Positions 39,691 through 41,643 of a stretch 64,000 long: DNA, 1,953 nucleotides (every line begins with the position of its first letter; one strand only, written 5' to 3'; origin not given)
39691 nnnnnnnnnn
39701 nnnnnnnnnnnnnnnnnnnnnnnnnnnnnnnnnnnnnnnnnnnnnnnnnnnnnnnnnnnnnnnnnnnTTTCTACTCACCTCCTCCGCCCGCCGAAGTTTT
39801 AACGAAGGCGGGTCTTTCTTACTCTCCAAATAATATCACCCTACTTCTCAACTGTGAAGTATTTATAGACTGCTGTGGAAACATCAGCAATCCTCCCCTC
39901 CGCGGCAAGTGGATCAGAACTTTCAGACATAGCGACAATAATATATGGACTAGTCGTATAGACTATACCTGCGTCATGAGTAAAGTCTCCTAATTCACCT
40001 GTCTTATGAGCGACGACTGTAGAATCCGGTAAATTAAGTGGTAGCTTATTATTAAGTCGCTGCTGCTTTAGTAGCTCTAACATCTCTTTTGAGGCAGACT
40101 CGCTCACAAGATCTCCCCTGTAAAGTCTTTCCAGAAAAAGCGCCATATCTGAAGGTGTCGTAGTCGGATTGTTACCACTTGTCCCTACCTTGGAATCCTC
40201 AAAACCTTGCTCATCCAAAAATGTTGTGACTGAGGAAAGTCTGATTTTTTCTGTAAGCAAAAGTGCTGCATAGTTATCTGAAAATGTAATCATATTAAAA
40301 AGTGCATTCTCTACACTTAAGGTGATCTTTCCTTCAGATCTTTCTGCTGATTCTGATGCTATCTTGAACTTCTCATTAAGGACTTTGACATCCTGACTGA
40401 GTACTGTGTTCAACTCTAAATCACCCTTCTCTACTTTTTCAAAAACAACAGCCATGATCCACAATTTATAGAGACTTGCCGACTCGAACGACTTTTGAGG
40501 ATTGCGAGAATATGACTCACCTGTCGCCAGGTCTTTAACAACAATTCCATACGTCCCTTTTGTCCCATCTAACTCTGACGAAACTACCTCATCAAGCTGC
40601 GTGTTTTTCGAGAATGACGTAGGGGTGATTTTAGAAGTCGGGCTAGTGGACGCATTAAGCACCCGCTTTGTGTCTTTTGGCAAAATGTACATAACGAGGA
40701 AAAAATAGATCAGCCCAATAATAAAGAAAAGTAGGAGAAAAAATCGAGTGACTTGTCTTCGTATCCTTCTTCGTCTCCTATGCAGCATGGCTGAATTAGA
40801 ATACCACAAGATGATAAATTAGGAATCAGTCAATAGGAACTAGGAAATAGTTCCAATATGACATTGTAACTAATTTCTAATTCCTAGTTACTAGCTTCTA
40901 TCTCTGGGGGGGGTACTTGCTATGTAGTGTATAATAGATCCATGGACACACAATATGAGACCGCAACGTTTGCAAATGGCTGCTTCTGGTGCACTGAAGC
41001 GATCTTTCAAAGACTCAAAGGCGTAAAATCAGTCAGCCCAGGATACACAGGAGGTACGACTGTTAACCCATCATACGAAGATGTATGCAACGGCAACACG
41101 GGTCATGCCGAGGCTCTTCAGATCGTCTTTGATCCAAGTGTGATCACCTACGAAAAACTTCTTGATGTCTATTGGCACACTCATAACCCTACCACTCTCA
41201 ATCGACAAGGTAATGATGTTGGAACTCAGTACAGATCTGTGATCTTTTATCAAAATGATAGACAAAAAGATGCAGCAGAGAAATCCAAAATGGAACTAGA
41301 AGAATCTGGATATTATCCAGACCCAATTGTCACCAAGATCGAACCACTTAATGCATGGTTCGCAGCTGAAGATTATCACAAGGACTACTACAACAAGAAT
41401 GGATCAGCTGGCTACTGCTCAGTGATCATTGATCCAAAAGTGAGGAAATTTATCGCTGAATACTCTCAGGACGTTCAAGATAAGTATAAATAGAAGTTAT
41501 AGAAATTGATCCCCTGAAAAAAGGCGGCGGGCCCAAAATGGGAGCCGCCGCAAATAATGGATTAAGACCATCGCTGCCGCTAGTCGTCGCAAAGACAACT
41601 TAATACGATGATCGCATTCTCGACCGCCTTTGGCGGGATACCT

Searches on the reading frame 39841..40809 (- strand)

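Call 79: search_protein_families(library=pfam, proteins=[window:39841-40809:-], max_evalue=0.001)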
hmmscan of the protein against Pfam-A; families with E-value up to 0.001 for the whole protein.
window:39841-40809:- (322 aa): 3 families
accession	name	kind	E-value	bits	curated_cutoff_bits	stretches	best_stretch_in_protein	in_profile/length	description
PF13354.11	Beta-lactamase2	-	6.6e-51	173.1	22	1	88-294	1-213/214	Beta-lactamase enzyme family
PF00768.25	Peptidase_S11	-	0.00024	21.1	27.6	0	90-232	16-168/239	D-alanyl-D-alanine carboxypeptidase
PF00144.29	Beta-lactamase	-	0.00063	19.5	27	0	87-153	15-85/329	Beta-lactamase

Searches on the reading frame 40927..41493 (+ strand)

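Call 79: search_protein_families(library=pfam, proteins=[window:40927-41493:+], max_evalue=0.001)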
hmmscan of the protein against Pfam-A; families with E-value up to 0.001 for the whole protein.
window:40927-41493:+ (188 aa): 1 family
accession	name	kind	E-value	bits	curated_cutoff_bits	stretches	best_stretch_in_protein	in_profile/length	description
PF01625.27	PMSR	-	6.2e-67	225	23.7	1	12-164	1-152/153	Peptide methionine sulfoxide reductase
